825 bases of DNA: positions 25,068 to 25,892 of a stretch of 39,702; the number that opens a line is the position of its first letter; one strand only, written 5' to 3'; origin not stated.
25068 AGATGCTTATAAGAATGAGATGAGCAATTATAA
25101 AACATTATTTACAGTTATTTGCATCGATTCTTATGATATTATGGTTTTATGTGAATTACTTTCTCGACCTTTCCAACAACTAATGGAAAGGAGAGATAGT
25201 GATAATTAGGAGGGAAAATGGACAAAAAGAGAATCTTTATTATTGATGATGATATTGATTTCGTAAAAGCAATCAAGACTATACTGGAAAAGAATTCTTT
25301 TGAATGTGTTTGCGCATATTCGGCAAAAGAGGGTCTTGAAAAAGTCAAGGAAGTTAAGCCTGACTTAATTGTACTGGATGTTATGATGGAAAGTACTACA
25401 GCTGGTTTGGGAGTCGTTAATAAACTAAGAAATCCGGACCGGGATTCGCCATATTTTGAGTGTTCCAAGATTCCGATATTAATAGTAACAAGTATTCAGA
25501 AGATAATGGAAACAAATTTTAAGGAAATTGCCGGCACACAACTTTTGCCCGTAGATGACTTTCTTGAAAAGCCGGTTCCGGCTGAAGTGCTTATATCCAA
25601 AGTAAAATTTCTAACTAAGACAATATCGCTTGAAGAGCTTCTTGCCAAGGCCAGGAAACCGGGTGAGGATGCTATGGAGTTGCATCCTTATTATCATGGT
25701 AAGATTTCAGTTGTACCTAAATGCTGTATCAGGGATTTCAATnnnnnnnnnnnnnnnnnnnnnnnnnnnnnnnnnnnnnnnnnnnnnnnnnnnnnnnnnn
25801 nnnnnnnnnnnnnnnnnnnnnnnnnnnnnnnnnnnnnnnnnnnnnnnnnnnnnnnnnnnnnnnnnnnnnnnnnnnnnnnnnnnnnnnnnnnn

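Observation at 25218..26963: Receiver domain fused directly to a malic enzyme: phosphorylation-controlled central-carbon enzyme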

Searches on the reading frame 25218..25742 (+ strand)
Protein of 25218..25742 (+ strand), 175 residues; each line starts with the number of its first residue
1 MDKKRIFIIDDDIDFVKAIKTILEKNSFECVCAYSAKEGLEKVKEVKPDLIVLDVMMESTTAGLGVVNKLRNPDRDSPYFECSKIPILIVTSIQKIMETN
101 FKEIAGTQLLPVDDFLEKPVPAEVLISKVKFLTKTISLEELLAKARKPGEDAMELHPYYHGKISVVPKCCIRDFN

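Call 20: find_related_loci(query=A2, collection=genome_contigs, flank=8000)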
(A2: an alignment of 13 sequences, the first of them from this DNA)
Query A2 (170 aa) in genome_contigs; peptide patterns used: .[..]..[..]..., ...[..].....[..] (x = any residue, [..] = any of these).
600 stretches matched a pattern (row limit reached: there are more); 473 encode a relative of the query (tblastn E <= 1e-3); the best 80 are kept; 80 distinct loci.
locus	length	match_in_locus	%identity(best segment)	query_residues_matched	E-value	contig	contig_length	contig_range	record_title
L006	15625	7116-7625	91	1-170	2e-104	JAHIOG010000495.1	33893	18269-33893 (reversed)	MAG: bacterium isolate KR13_S3.mb.119 KR13_S3.mb.119_k141_458604, whole genome shotgun sequence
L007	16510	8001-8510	92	1-170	7e-104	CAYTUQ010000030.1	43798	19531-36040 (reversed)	MAG TPA_asm: uncultured bacterium isolate binchicken_co262_234 genome assembly, contig: NODE_680_length_43798_cov_23.201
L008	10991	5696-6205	91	1-170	6e-94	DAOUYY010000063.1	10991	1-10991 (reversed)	MAG TPA_asm: Candidatus Neomarinimicrobiota bacterium isolate CSMAG_939 CSMAG_939_k141_1452184_length_10991_cov_11.0000,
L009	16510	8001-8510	73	1-170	2e-83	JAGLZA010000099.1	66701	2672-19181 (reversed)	MAG: candidate division WOR-3 bacterium isolate RS_13_48 ZL320.bin.48.fa_99, whole genome shotgun sequence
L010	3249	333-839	70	2-170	2e-77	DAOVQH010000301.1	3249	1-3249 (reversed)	MAG TPA_asm: Candidatus Cloacimonadota bacterium isolate CSMAG_1570 CSMAG_1570_k141_1631866_length_3249_cov_33.0000, who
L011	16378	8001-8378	52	5-132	7e-35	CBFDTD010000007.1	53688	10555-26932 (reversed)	MAG TPA_asm: uncultured bacterium isolate SRR6823440_binner13_Refined_23 genome assembly, contig: ERZ650341.163, whole g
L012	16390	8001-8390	47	3-132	8e-34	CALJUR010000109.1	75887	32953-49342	MAG TPA_asm: uncultured Myxococcales bacterium isolate SRR6007444_bin.12_CONCOCT_v1.1_MAG genome assembly, contig: ERZ72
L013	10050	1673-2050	49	5-132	2e-33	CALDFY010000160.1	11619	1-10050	MAG: uncultured Anaerolineae bacterium isolate S1_Bin_Bin_9_sub_1 genome assembly, contig: c_000000805696, whole genome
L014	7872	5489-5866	50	4-132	7e-32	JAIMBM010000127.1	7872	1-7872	MAG: Anaerolineae bacterium isolate HOT.MB2.62 Contig127, whole genome shotgun sequence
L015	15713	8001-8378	47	5-132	3e-31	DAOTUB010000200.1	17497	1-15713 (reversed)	MAG TPA_asm: Anaerolineae bacterium isolate F17_41 k129_201821, whole genome shotgun sequence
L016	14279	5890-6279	47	1-132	2e-31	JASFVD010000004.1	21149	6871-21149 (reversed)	MAG: Anaerolineae bacterium isolate D1105M20metaG_Bin_119 D1105M20metaG_FD_scaffold_502_c1, whole genome shotgun sequenc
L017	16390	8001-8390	41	1-136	2e-28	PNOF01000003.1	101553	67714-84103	MAG: Syntrophus sp. (in: bacteria) isolate SW.3.55 SW_1000090_101553, whole genome shotgun sequence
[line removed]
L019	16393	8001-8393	40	4-133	2e-27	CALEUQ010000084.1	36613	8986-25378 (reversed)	MAG: uncultured bacterium isolate R1_Bin_METABAT__127_1 genome assembly, contig: c_000001948990, whole genome shotgun se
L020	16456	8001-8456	37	3-147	5e-27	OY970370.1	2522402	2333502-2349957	MAG: Candidatus Fermentibacteria bacterium isolate MFD00905.bin.1.36 genome assembly, chromosome: 1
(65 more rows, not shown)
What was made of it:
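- Five species-representative genomes carry the junction (call 20).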

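Call 47: search_protein_representatives(protein=window:25218-25742:+)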
Query: 175 residues. Proteins with E-value up to 0.001 (for the whole library): 29036; up to 1e-10: 1358; up to 1e-30: 3. The best 150 are listed.
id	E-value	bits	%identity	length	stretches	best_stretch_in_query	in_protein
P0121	7.3e-33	130.5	40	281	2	3-149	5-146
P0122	9.2e-32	126.9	36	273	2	3-132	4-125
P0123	5.3e-31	124.4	36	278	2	3-129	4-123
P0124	1.9e-30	122.6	36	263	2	2-132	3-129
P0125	1.4e-29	119.8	40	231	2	4-135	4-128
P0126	3.3e-29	118.6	35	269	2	3-134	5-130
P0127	1.9e-28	116.1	34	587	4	4-124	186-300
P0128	1.9e-28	116.1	39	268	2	4-133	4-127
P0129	9.5e-28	113.8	39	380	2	3-129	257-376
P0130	1.2e-27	113.5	50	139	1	4-132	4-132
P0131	1.9e-27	112.8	37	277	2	4-130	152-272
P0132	9.3e-27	110.6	32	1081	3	4-138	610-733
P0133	2.6e-26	109.1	34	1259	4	5-92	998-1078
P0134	3.0e-26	108.9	45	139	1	3-134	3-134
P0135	3.9e-26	108.6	47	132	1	4-132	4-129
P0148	3.8e-24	102.1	36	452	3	2-132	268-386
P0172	2.7e-22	96.1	44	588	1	2-131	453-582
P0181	8.9e-22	94.4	32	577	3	2-150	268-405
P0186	2.2e-21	93.1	40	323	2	1-137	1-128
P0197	8.0e-21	91.3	45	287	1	5-132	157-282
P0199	1.1e-20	90.8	44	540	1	4-132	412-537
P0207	2.4e-20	89.7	35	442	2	4-133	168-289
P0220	1.1e-19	87.6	39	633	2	4-130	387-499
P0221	1.2e-19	87.5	45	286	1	4-133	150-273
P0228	3.7e-19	85.9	31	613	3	3-151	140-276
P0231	5.8e-19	85.2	36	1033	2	4-136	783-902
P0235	9.3e-19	84.6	33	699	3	1-134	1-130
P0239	1.2e-18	84.2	34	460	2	5-138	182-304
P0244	1.3e-18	84.1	30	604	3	2-138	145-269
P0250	2.0e-18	83.5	32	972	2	5-156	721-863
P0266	7.2e-18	81.7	34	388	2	3-130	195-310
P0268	8.5e-18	81.4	31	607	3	3-150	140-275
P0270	9.2e-18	81.3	37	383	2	3-134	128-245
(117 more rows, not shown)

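Call 48: search_protein_families(library=pfam, proteins=[P0172, P0199, P0197, P0221, P0220, P0231, P0250, P0235, P0129, P0186], max_evalue=0.0001)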
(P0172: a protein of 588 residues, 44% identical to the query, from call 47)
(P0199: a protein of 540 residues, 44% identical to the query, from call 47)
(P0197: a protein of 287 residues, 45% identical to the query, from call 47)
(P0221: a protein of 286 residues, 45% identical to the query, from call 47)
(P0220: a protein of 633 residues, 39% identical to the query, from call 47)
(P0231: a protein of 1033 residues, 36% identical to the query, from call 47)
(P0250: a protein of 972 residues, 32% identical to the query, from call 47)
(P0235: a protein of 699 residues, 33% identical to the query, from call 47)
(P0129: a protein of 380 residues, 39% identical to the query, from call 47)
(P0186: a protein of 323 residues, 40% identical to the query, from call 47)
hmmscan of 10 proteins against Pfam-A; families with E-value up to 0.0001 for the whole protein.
P0172 (588 aa): 5 families
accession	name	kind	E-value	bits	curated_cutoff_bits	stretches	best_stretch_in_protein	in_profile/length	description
PF02518.31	HATPase_c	-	4.5e-29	101.6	26.4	1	311-428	1-110/111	Histidine kinase-, DNA gyrase B-, and HSP90-like ATPase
PF00072.30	Response_reg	-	2.6e-15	57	30.2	1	457-581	1-111/111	Response regulator receiver domain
PF25323.1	6TM_PilS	-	1.2e-09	38.6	27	1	7-181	23-185/189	PilS-like transmembrane domain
PF00512.31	HisKA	-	1.9e-08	34.7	26.9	1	199-264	2-64/66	His Kinase A (phospho-acceptor) domain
PF13581.12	HATPase_c_2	-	2.9e-07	31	27.4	1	306-399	22-112/127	Histidine kinase-like ATPase domain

P0199 (540 aa): 2 families
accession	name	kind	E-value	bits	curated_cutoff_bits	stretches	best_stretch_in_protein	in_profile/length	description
PF00871.23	Acetate_kinase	-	9.1e-150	499.1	22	1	3-386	2-392/392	Acetokinase family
PF00072.30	Response_reg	-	7.8e-16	58.7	30.2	1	414-534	1-110/111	Response regulator receiver domain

P0197 (287 aa): 9 families
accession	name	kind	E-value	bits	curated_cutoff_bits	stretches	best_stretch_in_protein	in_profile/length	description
PF00072.30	Response_reg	-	1.2e-15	58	30.2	1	158-279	1-110/111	Response regulator receiver domain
PF12838.12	Fer4_7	-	9.8e-10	39.2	27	2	44-117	1-51/52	4Fe-4S dicluster domain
PF00037.32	Fer4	-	8.4e-09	35.3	21.1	1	39-61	2-24/24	4Fe-4S binding domain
PF13237.11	Fer4_10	-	1.7e-08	34.7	25.5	1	38-114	2-52/53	4Fe-4S dicluster domain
PF12837.12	Fer4_6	-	2e-07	31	25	1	38-60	2-24/24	4Fe-4S binding domain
PF13187.11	Fer4_9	-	5e-07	30.1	27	1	45-118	2-51/52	4Fe-4S dicluster domain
PF14697.11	Fer4_21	-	8.4e-06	26.3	35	0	41-61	37-58/59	4Fe-4S dicluster domain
PF13484.11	Fer4_16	-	3.8e-05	24.8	30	0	45-62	2-19/66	4Fe-4S double cluster binding domain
PF13183.11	Fer4_8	-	7e-05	23.7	27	0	43-116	3-66/68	4Fe-4S dicluster domain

P0221 (286 aa): 2 families
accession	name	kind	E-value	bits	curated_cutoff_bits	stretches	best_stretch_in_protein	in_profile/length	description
PF00072.30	Response_reg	-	2.4e-27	95.8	30.2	1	152-269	1-110/111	Response regulator receiver domain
PF23198.2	PDE8A_N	-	2.5e-07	31.2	29.6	0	170-221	31-82/147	PDE8A-like, N-terminal domain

P0220 (633 aa): 8 families
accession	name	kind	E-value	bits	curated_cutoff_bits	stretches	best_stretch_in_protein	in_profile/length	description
PF00072.30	Response_reg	-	1e-49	167.8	30.2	2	511-617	1-105/111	Response regulator receiver domain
PF02518.31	HATPase_c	-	9.8e-34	116.6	26.4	1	242-351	2-109/111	Histidine kinase-, DNA gyrase B-, and HSP90-like ATPase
PF00512.31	HisKA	-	1.7e-20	73.3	26.9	1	127-195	1-66/66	His Kinase A (phospho-acceptor) domain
PF13426.13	PAS_9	-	3.1e-14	53.5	27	1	18-120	2-103/103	PAS domain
PF00989.32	PAS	-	3.1e-14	53.4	22.6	1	8-118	2-113/113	PAS fold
PF08448.16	PAS_4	-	1.5e-12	48.2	23.1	1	14-123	2-110/110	PAS fold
PF12860.13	PAS_7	-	1.4e-05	25.7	27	1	13-71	1-60/115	PAS fold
PF13188.13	PAS_8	-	5.3e-05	23.4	21.8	0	9-57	3-48/65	PAS domain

P0231 (1033 aa): 8 families
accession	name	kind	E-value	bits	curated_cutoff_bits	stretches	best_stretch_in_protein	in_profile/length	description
PF00072.30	Response_reg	-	1.5e-54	183.4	30.2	2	911-1023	1-111/111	Response regulator receiver domain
PF02906.19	Fe_hyd_lg_C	-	2.8e-41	142.2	22.1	1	90-301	26-245/245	Iron only hydrogenase large subunit, C-terminal domain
PF02518.31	HATPase_c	-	4.8e-28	98.2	26.4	1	651-762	2-109/111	Histidine kinase-, DNA gyrase B-, and HSP90-like ATPase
PF00512.31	HisKA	-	5.5e-21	74.8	26.9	1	538-605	2-66/66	His Kinase A (phospho-acceptor) domain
PF13426.13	PAS_9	-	2.9e-15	56.8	27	1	429-529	3-102/103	PAS domain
PF00989.32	PAS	-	5.2e-09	36.6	22.6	1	419-528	3-113/113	PAS fold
PF08448.16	PAS_4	-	2.4e-08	34.6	23.1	1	424-531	2-108/110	PAS fold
PF04060.18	FeS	-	8.7e-08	32.2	23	1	376-405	4-33/33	Putative Fe-S cluster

P0250 (972 aa): 4 families
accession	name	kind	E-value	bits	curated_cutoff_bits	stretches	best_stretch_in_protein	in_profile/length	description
PF00072.30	Response_reg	-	8.1e-58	193.8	30.2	2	722-836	1-110/111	Response regulator receiver domain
PF02518.31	HATPase_c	-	5.7e-26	91.6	26.4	1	388-504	1-110/111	Histidine kinase-, DNA gyrase B-, and HSP90-like ATPase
PF00512.31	HisKA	-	1.8e-23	82.8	26.9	1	275-342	2-66/66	His Kinase A (phospho-acceptor) domain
PF17203.10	sCache_3_2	-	1.9e-11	44.6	28.4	1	39-167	5-138/140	Single cache domain 3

P0235 (699 aa): 3 families
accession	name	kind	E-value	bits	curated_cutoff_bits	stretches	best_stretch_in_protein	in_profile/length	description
PF00072.30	Response_reg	-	4.2e-84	278.5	30.2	3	573-685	1-110/111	Response regulator receiver domain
PF02518.31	HATPase_c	-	2.3e-29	102.5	26.4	1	421-534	1-108/111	Histidine kinase-, DNA gyrase B-, and HSP90-like ATPase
PF00512.31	HisKA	-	3.8e-19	68.9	26.9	1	309-374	1-66/66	His Kinase A (phospho-acceptor) domain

P0129 (380 aa): 3 families
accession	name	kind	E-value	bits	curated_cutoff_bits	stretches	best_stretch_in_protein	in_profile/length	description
PF00072.30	Response_reg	-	1.4e-47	160.8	30.2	2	260-376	1-110/111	Response regulator receiver domain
PF12728.13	HTH_17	-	4.5e-15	56.1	27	1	29-78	1-50/51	Helix-turn-helix domain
PF23198.2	PDE8A_N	-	1.4e-05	25.5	29.6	0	121-199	10-90/147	PDE8A-like, N-terminal domain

P0186 (323 aa): 2 families
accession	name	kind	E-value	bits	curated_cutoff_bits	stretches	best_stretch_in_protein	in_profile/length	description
PF00977.27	His_biosynth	-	4.1e-40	138.1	23.6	1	177-306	104-228/228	Histidine biosynthesis protein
PF00072.30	Response_reg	-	1.4e-28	99.7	30.2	2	6-120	1-110/111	Response regulator receiver domain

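Call 50: find_encoding_contigs(protein=P0199, flank=8000, max_places=4)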
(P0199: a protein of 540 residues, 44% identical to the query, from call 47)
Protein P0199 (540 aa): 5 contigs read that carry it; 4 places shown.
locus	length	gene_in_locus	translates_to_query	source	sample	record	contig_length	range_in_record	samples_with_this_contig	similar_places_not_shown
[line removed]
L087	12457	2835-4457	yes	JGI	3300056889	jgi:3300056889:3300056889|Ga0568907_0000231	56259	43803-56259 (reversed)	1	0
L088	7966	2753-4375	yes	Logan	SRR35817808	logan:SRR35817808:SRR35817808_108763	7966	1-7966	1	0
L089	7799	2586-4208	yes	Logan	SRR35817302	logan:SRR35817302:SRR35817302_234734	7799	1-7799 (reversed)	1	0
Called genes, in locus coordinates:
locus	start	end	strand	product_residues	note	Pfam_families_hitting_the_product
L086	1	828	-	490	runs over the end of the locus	PF13860:FlgD_ig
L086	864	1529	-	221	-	PF01965:DJ-1_PfpI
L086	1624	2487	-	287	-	PF01978:TrmB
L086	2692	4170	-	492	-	PF13860:FlgD_ig (weak)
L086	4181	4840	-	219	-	PF01965:DJ-1_PfpI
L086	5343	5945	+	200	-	PF07638:Sigma70_ECF, PF04542:Sigma70_r2, PF08281:Sigma70_r4_2, PF04545:Sigma70_r4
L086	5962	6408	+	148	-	PF13490:zf-HC2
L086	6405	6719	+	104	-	PF01906:YbjQ_1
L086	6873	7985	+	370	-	PF00072:Response_reg, PF00512:HisKA, PF02518:HATPase_c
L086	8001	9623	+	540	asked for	PF00871:Acetate_kinase, PF00072:Response_reg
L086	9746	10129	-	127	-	-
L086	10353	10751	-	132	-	PF12675:DUF3795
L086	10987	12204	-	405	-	PF00079:Serpin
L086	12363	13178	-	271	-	PF13489:Methyltransf_23 (weak), PF01209:Ubie_methyltran (weak), PF13847:Methyltransf_31, PF08241:Methyltransf_11 (weak), PF13649:Methyltransf_25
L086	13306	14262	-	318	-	-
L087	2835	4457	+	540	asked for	PF00871:Acetate_kinase, PF00072:Response_reg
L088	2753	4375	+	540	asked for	PF00871:Acetate_kinase, PF00072:Response_reg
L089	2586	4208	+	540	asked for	PF00871:Acetate_kinase, PF00072:Response_reg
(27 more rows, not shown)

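Call 52: search_protein_families(library=pfam, proteins=[P0127, P0181, P0228, P0244, P0268, P0207, P0239, P0266, P0270, P0148], max_evalue=0.0001)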
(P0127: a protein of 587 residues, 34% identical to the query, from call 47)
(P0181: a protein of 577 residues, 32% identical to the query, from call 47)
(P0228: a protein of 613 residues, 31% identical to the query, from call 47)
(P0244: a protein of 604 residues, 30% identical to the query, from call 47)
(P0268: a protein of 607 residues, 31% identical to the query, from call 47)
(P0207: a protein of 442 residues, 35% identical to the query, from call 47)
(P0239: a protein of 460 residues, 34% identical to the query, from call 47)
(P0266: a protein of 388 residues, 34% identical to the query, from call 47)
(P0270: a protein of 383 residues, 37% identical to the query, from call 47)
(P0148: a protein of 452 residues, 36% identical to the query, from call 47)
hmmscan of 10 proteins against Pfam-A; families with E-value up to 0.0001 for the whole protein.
P0127 (587 aa): 2 families
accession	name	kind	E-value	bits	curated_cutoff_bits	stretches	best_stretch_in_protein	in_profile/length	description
PF00072.30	Response_reg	-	3.2e-82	272.4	30.2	4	65-174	1-111/111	Response regulator receiver domain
PF02310.24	B12-binding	-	1.5e-05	25.2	32.1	0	196-263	15-85/121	B12 binding domain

P0181 (577 aa): 3 families
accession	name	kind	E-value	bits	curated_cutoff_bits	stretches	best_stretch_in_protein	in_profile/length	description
PF00072.30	Response_reg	-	2.3e-72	240.7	30.2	3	272-384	1-111/111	Response regulator receiver domain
PF00990.26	GGDEF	-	1.6e-15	57.7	23.8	1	398-483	5-90/161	Diguanylate cyclase, GGDEF domain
PF23198.2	PDE8A_N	-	8.8e-05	22.9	29.6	0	272-343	13-85/147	PDE8A-like, N-terminal domain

P0228 (613 aa): 2 families
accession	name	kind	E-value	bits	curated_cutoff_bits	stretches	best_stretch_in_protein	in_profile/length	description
PF00072.30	Response_reg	-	3.7e-84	278.6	30.2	3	143-255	1-111/111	Response regulator receiver domain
PF01627.28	Hpt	-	9e-11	42.3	24.6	1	521-601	2-82/84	Hpt domain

P0244 (604 aa): 4 families
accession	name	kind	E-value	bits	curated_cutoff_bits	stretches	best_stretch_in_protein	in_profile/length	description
PF00072.30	Response_reg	-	1.6e-80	267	30.2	3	149-261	1-111/111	Response regulator receiver domain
PF00990.26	GGDEF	-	7.9e-44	149.7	23.8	1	436-591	4-160/161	Diguanylate cyclase, GGDEF domain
PF23198.2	PDE8A_N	-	8.1e-07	29.5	29.6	0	30-126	31-131/147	PDE8A-like, N-terminal domain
PF20274.4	cREC_REC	-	6e-05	24.1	27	0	301-376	4-72/88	Cyclic-phosphate processing Receiver domain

P0268 (607 aa): 2 families
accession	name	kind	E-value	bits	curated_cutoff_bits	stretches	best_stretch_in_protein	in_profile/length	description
PF00072.30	Response_reg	-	6.7e-69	229.5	30.2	3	143-255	1-111/111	Response regulator receiver domain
PF00990.26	GGDEF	-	2e-49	167.9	23.8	1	430-588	2-161/161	Diguanylate cyclase, GGDEF domain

P0207 (442 aa): 2 families
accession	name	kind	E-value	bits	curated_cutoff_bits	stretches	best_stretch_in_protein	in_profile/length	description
PF00072.30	Response_reg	-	2e-46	157.2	30.2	2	8-122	1-110/111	Response regulator receiver domain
PF23198.2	PDE8A_N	-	8.5e-05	22.9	29.6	0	167-248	10-92/147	PDE8A-like, N-terminal domain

P0239 (460 aa): 2 families
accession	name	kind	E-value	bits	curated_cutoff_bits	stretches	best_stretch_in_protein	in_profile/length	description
PF00072.30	Response_reg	-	4.8e-55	184.9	30.2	2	183-295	1-110/111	Response regulator receiver domain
PF05157.20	MshEN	-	4.2e-19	68.8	23.1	1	66-151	1-86/90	MshEN domain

P0266 (388 aa): 1 family
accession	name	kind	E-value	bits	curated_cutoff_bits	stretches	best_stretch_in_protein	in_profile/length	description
PF00072.30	Response_reg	-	2e-51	173.3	30.2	2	198-309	1-110/111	Response regulator receiver domain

P0270 (383 aa): 1 family
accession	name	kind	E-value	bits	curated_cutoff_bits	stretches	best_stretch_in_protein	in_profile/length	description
PF00072.30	Response_reg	-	9.9e-56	187.1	30.2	2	131-241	1-111/111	Response regulator receiver domain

P0148 (452 aa): 2 families
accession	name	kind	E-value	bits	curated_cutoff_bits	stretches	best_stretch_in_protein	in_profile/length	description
PF00072.30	Response_reg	-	5.3e-78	258.8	30.2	3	272-384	1-111/111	Response regulator receiver domain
PF23198.2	PDE8A_N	-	2.6e-05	24.6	29.6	0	279-357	20-99/147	PDE8A-like, N-terminal domain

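Call 54: find_homologous_proteins(query=P0199, max_evalue=1e-10)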
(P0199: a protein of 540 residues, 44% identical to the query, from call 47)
Query P0199 (540 aa): 8000 proteins with E <= 1e-10 among 8000 candidates; the best 120 are listed.
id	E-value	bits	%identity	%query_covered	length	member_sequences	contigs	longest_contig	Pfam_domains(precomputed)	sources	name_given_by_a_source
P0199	0.0e+0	1212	100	100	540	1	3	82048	PF00871.24,PF00072.31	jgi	jgi:acetate kinase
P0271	2.1e-265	899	74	100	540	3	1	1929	PF00871.24,PF00072.31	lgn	-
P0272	3.5e-259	879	72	100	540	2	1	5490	PF00871.24,PF00072.31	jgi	jgi:acetate kinase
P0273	1.9e-255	867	72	100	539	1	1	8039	PF00871.24,PF00072.31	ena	-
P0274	4.9e-255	865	71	100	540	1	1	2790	PF00871.24,PF00072.31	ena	-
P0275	3.7e-253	859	69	100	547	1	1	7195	PF00871.24,PF00072.31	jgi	jgi:acetate kinase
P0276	4.7e-253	859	71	100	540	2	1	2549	PF00871.24,PF00072.31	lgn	-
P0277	2.2e-251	853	69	100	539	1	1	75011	PF00871.24,PF00072.31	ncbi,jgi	-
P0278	3.4e-249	846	70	100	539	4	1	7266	PF00871.24,PF00072.31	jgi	jgi:acetate kinase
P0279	1.2e-247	841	69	100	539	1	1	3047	PF00871.24,PF00072.31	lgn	-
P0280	2.6e-247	840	69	100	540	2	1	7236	PF00871.24,PF00072.31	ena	-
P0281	2.8e-245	833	69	100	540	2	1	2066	PF00871.24,PF00072.31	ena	-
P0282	5.8e-244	829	70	100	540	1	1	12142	PF00871.24,PF00072.31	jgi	jgi:acetate kinase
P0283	4.1e-242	823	67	100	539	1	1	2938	PF00871.24,PF00072.31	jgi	jgi:acetate kinase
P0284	6.5e-242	822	68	100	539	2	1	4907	PF00871.24,PF00072.31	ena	-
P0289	1.4e-228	778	64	100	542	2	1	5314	PF00871.24,PF00072.31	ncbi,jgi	-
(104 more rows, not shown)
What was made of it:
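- The same receiver subtype is fused to acetate kinase itself in 20 clusters (calls 48, 54).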
